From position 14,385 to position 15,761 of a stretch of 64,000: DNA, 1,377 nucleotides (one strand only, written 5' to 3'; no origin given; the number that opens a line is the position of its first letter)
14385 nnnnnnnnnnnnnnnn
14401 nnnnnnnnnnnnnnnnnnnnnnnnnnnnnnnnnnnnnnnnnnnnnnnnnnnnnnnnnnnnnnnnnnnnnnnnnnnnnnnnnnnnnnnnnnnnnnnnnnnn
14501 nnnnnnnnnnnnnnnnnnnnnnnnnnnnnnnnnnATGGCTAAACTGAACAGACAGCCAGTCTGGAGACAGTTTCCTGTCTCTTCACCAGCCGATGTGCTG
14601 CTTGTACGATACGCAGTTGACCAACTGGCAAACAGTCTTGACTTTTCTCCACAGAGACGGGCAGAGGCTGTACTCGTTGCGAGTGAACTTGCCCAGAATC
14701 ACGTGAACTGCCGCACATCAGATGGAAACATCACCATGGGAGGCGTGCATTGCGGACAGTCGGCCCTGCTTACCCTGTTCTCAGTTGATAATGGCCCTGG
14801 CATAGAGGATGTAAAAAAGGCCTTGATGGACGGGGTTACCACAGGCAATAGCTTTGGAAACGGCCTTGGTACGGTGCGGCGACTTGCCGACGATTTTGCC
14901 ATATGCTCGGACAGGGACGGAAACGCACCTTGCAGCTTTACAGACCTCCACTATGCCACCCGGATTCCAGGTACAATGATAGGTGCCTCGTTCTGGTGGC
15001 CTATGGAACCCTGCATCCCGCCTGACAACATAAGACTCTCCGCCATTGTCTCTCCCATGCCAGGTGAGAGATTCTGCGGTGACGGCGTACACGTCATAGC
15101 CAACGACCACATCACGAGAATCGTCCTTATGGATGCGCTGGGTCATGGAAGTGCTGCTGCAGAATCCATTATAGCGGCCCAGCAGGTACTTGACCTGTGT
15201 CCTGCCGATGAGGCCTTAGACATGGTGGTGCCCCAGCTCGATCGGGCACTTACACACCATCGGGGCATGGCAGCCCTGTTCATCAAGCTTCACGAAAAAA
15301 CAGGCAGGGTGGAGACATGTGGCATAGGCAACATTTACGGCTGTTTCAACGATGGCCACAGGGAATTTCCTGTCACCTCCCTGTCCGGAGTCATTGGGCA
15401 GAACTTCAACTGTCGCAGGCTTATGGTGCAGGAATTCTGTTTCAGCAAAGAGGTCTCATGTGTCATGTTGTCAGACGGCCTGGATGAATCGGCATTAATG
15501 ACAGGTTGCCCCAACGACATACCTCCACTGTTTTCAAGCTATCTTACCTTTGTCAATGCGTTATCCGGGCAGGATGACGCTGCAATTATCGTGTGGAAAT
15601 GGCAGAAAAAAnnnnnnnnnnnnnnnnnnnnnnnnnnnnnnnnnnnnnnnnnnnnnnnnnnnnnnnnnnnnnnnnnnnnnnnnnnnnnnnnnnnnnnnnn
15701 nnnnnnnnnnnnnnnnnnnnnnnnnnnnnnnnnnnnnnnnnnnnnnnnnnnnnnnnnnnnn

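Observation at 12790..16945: Stressosome-type RsbR-RsbS-RsbT operon wired to a kinase/phosphatase fusion and a kinase-like output, with no sigma factor or response regulator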

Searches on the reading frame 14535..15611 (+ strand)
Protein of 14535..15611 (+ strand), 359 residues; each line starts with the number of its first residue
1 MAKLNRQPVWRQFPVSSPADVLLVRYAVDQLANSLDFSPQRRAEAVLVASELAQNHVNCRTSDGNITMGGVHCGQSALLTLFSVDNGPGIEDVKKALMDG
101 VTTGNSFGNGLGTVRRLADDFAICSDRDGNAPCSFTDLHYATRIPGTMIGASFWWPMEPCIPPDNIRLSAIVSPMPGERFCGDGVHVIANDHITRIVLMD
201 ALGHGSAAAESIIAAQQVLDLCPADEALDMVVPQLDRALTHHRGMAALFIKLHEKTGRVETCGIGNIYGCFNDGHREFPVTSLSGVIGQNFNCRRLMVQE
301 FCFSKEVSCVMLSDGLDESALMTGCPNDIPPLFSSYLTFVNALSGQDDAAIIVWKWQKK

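Call 3: search_protein_families(library=pfam, proteins=[window:14535-15611:+], max_evalue=0.1)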
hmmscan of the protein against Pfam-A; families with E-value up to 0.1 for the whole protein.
window:14535-15611:+ (359 aa): 2 families
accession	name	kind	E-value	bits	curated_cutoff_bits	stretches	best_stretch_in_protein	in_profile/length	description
PF07228.17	SpoIIE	-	1.6e-07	31.9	25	1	192-320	3-137/192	Stage II sporulation protein E (SpoIIE)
PF13581.12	HATPase_c_2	-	0.00022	21.7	27.4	1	17-130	4-121/127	Histidine kinase-like ATPase domain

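Call 4: search_protein_families(library=ncbifam, proteins=[window:14535-15611:+], max_evalue=0.1)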
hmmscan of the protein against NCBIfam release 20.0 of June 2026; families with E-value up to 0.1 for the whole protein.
window:14535-15611:+ (359 aa): 2 families
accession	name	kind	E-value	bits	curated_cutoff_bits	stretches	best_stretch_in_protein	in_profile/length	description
NF041045.1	RsbA_anti_sig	subfamily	0.00028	20.2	210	1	15-129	185-295/303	anti-sigma factor RsbA family regulatory protein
TIGR01925.2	spIIAB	equivalog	0.0011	18.9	135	1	17-127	10-124/137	anti-sigma F factor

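Call 11: find_homologous_proteins(query=window:14535-15611:+)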
Query window:14535-15611:+ (359 aa): 17 proteins with E <= 0.001 among 3767 candidates.
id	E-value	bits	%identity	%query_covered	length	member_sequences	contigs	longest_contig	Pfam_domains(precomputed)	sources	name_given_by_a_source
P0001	1.3e-246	836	100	100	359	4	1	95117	PF07228.18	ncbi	-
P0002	6.5e-153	527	66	100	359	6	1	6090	PF13581.13,PF07228.18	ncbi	-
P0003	1.2e-137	477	60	100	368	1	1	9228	PF13581.13,PF07228.18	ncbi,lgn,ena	-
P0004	2.2e-137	476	59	100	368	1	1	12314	PF13581.13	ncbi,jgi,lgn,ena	-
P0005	9.4e-136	471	60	100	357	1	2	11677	PF13581.13,PF07228.18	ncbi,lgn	-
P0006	1.0e-108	382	50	99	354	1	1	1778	PF07228.18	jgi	-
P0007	1.7e-100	355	48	100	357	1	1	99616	PF13581.13,PF07228.18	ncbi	-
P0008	7.8e-50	188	35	100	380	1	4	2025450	PF13581.13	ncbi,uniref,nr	ncbi:MAG: ATP-binding protein [Dissulfurimicrobium sp.]|uniref:ATP-binding protein n=1 Tax=Dissulfur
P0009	1.3e-49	187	34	99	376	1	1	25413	PF13581.13,PF02518.32,PF07228.18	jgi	jgi:anti-sigma regulatory factor (Ser/Thr protein kinase)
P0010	5.0e-47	179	31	100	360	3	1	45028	PF13581.13,PF07228.18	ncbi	-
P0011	3.8e-45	173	35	98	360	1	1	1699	PF13581.13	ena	-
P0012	1.6e-42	164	32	100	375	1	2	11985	PF13581.13,PF02518.32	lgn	-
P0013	1.3e-41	161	30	98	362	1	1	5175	PF13581.13,PF07228.18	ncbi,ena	-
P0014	3.5e-40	156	31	98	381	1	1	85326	PF13581.13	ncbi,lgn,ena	-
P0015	1.4e-26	112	26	92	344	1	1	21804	PF13581.13,PF02518.32,PF07228.18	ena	-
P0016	1.2e-19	89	25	97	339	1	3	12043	PF13581.13,PF07228.18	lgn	-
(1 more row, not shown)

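Call 17: find_encoding_contigs(protein=P0008, flank=6000, max_places=2)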
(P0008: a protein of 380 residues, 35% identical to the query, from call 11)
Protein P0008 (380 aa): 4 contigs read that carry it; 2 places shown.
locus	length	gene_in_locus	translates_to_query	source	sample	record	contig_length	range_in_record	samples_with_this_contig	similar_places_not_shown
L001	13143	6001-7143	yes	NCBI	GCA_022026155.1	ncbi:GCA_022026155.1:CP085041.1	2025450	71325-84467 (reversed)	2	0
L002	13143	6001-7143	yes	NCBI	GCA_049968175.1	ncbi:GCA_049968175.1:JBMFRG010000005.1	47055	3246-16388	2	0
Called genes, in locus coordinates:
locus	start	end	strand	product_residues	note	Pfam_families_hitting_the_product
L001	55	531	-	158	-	-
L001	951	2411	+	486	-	PF00072:Response_reg, PF00158:Sigma54_activat, PF14532:Sigma54_activ_2, PF00004:AAA (weak), PF07728:AAA_5 (weak), PF25601:AAA_lid_14, PF02954:HTH_8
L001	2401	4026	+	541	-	PF25323:6TM_PilS, PF00989:PAS, PF08448:PAS_4, PF13188:PAS_8 (faint), PF13426:PAS_9, PF00512:HisKA, PF02518:HATPase_c, PF14501:HATPase_c_5 (weak)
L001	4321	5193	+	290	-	PF00989:PAS (weak), PF08448:PAS_4, PF13426:PAS_9, PF01740:STAS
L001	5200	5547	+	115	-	PF01740:STAS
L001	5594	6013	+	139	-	PF13581:HATPase_c_2, PF02518:HATPase_c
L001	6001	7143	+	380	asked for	PF13581:HATPase_c_2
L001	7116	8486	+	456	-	PF02518:HATPase_c, PF13581:HATPase_c_2 (weak)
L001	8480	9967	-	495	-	PF05681:Fumerase, PF05683:Fumerase_C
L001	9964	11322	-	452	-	PF08543:Phos_pyr_kin, PF10120:ThiN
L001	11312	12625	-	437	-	PF01964:ThiC_Rad_SAM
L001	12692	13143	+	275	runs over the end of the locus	PF03819:MazG, PF12643:MazG-like (faint), PF01503:PRA-PH (weak), PF03819:MazG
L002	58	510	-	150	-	-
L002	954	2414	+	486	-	PF00072:Response_reg, PF00158:Sigma54_activat, PF14532:Sigma54_activ_2, PF00004:AAA (weak), PF07728:AAA_5 (weak), PF25601:AAA_lid_14, PF02954:HTH_8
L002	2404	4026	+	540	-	PF25323:6TM_PilS, PF00989:PAS, PF08448:PAS_4, PF13188:PAS_8 (faint), PF13426:PAS_9, PF00512:HisKA, PF02518:HATPase_c, PF14501:HATPase_c_5 (weak)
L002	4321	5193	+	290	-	PF00989:PAS (weak), PF08448:PAS_4, PF13426:PAS_9, PF01740:STAS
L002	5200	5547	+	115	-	PF01740:STAS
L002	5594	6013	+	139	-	PF13581:HATPase_c_2, PF02518:HATPase_c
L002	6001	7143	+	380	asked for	PF13581:HATPase_c_2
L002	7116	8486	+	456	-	PF02518:HATPase_c, PF13581:HATPase_c_2 (weak)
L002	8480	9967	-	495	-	PF05681:Fumerase, PF05683:Fumerase_C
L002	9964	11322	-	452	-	PF08543:Phos_pyr_kin, PF10120:ThiN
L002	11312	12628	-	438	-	PF01964:ThiC_Rad_SAM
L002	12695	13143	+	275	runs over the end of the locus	PF03819:MazG, PF12643:MazG-like (faint), PF01503:PRA-PH (weak), PF03819:MazG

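Call 18: find_encoding_contigs(protein=P0007, flank=6000, max_places=2)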
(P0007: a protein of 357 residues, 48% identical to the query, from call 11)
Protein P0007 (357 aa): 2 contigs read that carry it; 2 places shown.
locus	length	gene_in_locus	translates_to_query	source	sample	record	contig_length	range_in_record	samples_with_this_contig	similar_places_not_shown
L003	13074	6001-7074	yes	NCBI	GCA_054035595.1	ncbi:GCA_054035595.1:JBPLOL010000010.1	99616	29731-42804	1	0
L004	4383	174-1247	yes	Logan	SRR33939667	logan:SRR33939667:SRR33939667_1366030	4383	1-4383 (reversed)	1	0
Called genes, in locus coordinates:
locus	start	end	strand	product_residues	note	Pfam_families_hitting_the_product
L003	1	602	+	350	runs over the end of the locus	PF00154:RecA_N, PF06745:ATPase (faint), PF08423:Rad51, PF01637:ATPase_2 (weak), PF21096:RecA_C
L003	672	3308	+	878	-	PF01411:tRNA-synt_2c, PF07973:tRNA_SAD, PF02272:DHHA1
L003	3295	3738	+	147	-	PF01909:NTP_transf_2, PF18765:Polbeta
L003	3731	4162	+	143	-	PF01934:HepT-like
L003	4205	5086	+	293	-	PF00989:PAS, PF08448:PAS_4, PF13426:PAS_9, PF01740:STAS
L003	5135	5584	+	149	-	PF01740:STAS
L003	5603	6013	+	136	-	PF13581:HATPase_c_2, PF02518:HATPase_c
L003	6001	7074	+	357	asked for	PF13581:HATPase_c_2 (weak), PF07228:SpoIIE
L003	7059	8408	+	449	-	PF00512:HisKA (weak), PF02518:HATPase_c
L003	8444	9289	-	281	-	PF02195:ParB_N, PF17762:HTH_ParB, PF23552:ParB_C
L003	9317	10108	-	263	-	PF10609:ParA, PF00142:Fer4_NifH, PF01656:CbiA, PF02374:ArsA_ATPase (faint), PF06564:CBP_BcsQ, PF09140:MipZ, PF13614:AAA_31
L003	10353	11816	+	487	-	PF13167:GTP-bdg_N, PF16360:GTP-bdg_M, PF00025:Arf (weak), PF00350:Dynamin_N (faint), PF01926:MMR_HSR1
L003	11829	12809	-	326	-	-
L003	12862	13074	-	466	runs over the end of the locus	PF02518:HATPase_c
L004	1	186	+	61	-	?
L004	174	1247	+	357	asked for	PF13581:HATPase_c_2 (weak), PF07228:SpoIIE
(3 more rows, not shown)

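Call 19: find_encoding_contigs(protein=P0014, flank=6000, max_places=2)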
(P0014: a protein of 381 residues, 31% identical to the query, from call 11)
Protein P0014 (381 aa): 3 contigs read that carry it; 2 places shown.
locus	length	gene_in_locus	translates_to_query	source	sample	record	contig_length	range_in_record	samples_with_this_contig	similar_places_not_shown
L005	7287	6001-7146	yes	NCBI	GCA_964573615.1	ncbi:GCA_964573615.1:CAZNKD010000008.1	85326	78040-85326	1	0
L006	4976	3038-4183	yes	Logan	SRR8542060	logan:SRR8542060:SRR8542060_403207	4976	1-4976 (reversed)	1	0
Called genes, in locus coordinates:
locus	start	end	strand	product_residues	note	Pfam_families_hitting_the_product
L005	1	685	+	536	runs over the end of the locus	PF00590:TP_methylase, PF02602:HEM4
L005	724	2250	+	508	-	PF02518:HATPase_c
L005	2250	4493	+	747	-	PF00580:UvrD-helicase, PF01443:Viral_helicase1 (faint), PF13245:AAA_19, PF13604:AAA_30 (faint), PF13361:UvrD_C, PF13538:UvrD_C_2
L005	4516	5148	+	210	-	-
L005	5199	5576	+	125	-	PF01740:STAS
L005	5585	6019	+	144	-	PF13581:HATPase_c_2, PF02518:HATPase_c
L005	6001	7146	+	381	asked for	PF13581:HATPase_c_2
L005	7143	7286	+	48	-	?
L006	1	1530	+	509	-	?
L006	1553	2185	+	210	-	-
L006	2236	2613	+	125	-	PF01740:STAS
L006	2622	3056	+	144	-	PF13581:HATPase_c_2, PF02518:HATPase_c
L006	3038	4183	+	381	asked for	PF13581:HATPase_c_2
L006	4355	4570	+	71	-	PF02604:PhdYeFM_antitox (weak), PF18506:RelB-like (weak)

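Call 20: find_encoding_contigs(protein=P0010, flank=6000, max_places=1)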
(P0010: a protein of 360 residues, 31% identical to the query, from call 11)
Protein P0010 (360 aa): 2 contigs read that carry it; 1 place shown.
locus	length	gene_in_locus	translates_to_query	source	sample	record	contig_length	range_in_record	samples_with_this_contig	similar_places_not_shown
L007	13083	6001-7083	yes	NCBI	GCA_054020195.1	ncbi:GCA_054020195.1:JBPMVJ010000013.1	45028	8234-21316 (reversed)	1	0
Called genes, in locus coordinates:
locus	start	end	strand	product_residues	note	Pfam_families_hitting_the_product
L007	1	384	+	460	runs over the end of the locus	PF03193:RsgA_GTPase (faint), PF13191:AAA_16 (weak), PF00009:GTP_EFTU (weak), PF00350:Dynamin_N (faint), PF01926:MMR_HSR1, PF02421:FeoB_N, PF05128:DUF697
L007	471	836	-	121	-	PF02085:Cytochrom_CIII, PF14522:Cytochrome_C7 (faint)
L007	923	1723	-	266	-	PF13489:Methyltransf_23 (weak), PF08241:Methyltransf_11 (weak)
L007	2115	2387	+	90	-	PF01169:GDT1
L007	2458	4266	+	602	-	PF00654:Voltage_CLC, PF00571:CBS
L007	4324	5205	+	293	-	PF00989:PAS, PF08448:PAS_4, PF13426:PAS_9, PF01740:STAS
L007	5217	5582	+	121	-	PF01740:STAS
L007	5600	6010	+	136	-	PF13581:HATPase_c_2, PF02518:HATPase_c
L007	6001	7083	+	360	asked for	PF13581:HATPase_c_2, PF07228:SpoIIE (weak)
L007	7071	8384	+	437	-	PF13581:HATPase_c_2 (weak), PF02518:HATPase_c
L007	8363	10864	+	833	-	-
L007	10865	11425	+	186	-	PF07027:DUF1318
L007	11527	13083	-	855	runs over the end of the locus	PF01326:PPDK_N, PF00391:PEP-utilizers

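Call 21: find_encoding_contigs(protein=P0009, flank=6000, max_places=1)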
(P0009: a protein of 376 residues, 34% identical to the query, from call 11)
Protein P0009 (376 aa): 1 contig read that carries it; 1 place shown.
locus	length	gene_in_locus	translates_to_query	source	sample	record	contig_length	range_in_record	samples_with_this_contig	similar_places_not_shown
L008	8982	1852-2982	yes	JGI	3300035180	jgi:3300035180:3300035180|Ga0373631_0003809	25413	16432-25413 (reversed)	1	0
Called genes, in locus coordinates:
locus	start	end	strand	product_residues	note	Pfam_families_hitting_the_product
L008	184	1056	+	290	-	PF00989:PAS (weak), PF08448:PAS_4, PF13426:PAS_9, PF01740:STAS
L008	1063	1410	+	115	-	PF01740:STAS (weak)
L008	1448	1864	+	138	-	PF13581:HATPase_c_2, PF02518:HATPase_c (weak)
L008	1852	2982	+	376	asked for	PF13581:HATPase_c_2, PF02518:HATPase_c (weak), PF07228:SpoIIE (faint)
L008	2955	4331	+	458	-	PF02518:HATPase_c, PF13581:HATPase_c_2 (weak)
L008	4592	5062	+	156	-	PF01613:Flavin_Reduct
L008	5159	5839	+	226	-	PF13428:TPR_14 (faint), PF09976:TPR_21, PF13432:TPR_16 (faint), PF14559:TPR_19 (faint), PF13174:TPR_6 (faint), PF13424:TPR_12 (faint), PF00515:TPR_1 (faint), PF07719:TPR_2 (faint)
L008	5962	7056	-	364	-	PF01817:CM_2, PF00800:PDT, PF01842:ACT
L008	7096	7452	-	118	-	PF00376:MerR (weak), PF13411:MerR_1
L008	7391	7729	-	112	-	PF00216:Bac_DNA_binding, PF18291:HU-HIG (weak)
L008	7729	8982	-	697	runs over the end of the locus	PF03483:B3_4, PF03484:B5, PF17759:tRNA_synthFbeta, PF03147:FDX-ACB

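Call 22: find_encoding_contigs(protein=P0015, flank=6000, max_places=1)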
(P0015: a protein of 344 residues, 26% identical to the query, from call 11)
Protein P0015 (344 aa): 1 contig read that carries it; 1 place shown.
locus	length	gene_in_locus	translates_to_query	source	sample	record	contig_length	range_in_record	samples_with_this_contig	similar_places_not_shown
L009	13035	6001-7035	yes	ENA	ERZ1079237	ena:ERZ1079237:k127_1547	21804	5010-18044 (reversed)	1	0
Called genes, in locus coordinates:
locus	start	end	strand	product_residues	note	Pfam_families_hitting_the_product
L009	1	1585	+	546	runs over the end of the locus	PF05731:TROVE, PF25045:vWA_Ro60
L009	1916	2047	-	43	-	-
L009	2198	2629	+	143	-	-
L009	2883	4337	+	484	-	PF00072:Response_reg, PF00069:Pkinase, PF07714:PK_Tyr_Ser-Thr, PF06293:Kdo (weak)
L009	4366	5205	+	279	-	PF00989:PAS, PF08448:PAS_4 (weak), PF13426:PAS_9, PF01740:STAS, PF13466:STAS_2 (weak)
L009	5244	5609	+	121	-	PF01740:STAS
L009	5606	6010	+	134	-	PF13581:HATPase_c_2, PF02518:HATPase_c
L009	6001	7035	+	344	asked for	PF13581:HATPase_c_2, PF02518:HATPase_c (weak), PF07228:SpoIIE (weak)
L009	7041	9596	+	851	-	PF13581:HATPase_c_2 (faint), PF00512:HisKA, PF20274:cREC_REC (faint), PF02518:HATPase_c, PF00072:Response_reg, PF01627:Hpt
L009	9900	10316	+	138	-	-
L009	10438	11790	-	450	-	PF02812:ELFV_dehydrog_N, PF00208:ELFV_dehydrog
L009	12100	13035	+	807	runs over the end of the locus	PF12895:ANAPC3 (faint), PF00069:Pkinase, PF01636:APH (faint), PF07714:PK_Tyr_Ser-Thr, PF03109:ABC1 (faint), PF17667:Pkinase_fungal, PF13431:TPR_17 (faint), PF25062:ARM_TT21_N (faint), +10 more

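Call 23: find_encoding_contigs(protein=P0016, flank=6000, max_places=1)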
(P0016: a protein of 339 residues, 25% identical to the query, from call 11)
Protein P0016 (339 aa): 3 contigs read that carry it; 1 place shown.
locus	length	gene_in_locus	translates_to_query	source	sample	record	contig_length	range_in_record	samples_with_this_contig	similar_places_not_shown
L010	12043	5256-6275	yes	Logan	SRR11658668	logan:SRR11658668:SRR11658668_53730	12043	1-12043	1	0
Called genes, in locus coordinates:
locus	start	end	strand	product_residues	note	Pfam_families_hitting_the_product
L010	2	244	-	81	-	?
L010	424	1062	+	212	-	-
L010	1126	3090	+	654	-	PF18962:Por_Secre_tail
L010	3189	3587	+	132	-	PF00072:Response_reg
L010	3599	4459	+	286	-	PF14361:RsbRD_N, PF01740:STAS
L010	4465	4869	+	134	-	PF01740:STAS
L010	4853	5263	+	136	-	PF13581:HATPase_c_2, PF02518:HATPase_c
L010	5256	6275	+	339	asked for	PF13581:HATPase_c_2 (weak), PF07228:SpoIIE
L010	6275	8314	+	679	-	PF13188:PAS_8 (faint), PF14598:PAS_11 (faint), PF08447:PAS_3 (weak), PF00989:PAS, PF08448:PAS_4, PF13426:PAS_9, PF00512:HisKA, PF02518:HATPase_c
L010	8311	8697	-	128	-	PF01042:Ribonuc_L-PSP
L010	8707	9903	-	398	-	PF00155:Aminotran_1_2 (weak), PF00266:Aminotran_5, PF01053:Cys_Met_Meta_PP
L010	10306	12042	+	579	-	?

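Call 27: search_solved_structures(query=window:14535-15611:+, max_evalue=1, show_alignments=2)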
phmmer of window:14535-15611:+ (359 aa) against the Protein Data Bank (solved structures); distinct sequences matched with E-value up to 1: 4.
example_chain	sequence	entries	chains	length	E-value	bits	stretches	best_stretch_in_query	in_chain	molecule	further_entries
3w40_A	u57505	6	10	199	2.3e-07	33.5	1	175-288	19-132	Phosphoserine phosphatase RsbX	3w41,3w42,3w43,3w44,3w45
3zt9_A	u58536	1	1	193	0.0002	23.9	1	174-323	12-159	Stage II sporulation protein E (SpoIIE)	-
9uzo_I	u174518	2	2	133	0.97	11.8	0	21-78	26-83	Protein OPG104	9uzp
4zjm_A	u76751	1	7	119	0.99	11.7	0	56-118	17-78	Lipoprotein LpqH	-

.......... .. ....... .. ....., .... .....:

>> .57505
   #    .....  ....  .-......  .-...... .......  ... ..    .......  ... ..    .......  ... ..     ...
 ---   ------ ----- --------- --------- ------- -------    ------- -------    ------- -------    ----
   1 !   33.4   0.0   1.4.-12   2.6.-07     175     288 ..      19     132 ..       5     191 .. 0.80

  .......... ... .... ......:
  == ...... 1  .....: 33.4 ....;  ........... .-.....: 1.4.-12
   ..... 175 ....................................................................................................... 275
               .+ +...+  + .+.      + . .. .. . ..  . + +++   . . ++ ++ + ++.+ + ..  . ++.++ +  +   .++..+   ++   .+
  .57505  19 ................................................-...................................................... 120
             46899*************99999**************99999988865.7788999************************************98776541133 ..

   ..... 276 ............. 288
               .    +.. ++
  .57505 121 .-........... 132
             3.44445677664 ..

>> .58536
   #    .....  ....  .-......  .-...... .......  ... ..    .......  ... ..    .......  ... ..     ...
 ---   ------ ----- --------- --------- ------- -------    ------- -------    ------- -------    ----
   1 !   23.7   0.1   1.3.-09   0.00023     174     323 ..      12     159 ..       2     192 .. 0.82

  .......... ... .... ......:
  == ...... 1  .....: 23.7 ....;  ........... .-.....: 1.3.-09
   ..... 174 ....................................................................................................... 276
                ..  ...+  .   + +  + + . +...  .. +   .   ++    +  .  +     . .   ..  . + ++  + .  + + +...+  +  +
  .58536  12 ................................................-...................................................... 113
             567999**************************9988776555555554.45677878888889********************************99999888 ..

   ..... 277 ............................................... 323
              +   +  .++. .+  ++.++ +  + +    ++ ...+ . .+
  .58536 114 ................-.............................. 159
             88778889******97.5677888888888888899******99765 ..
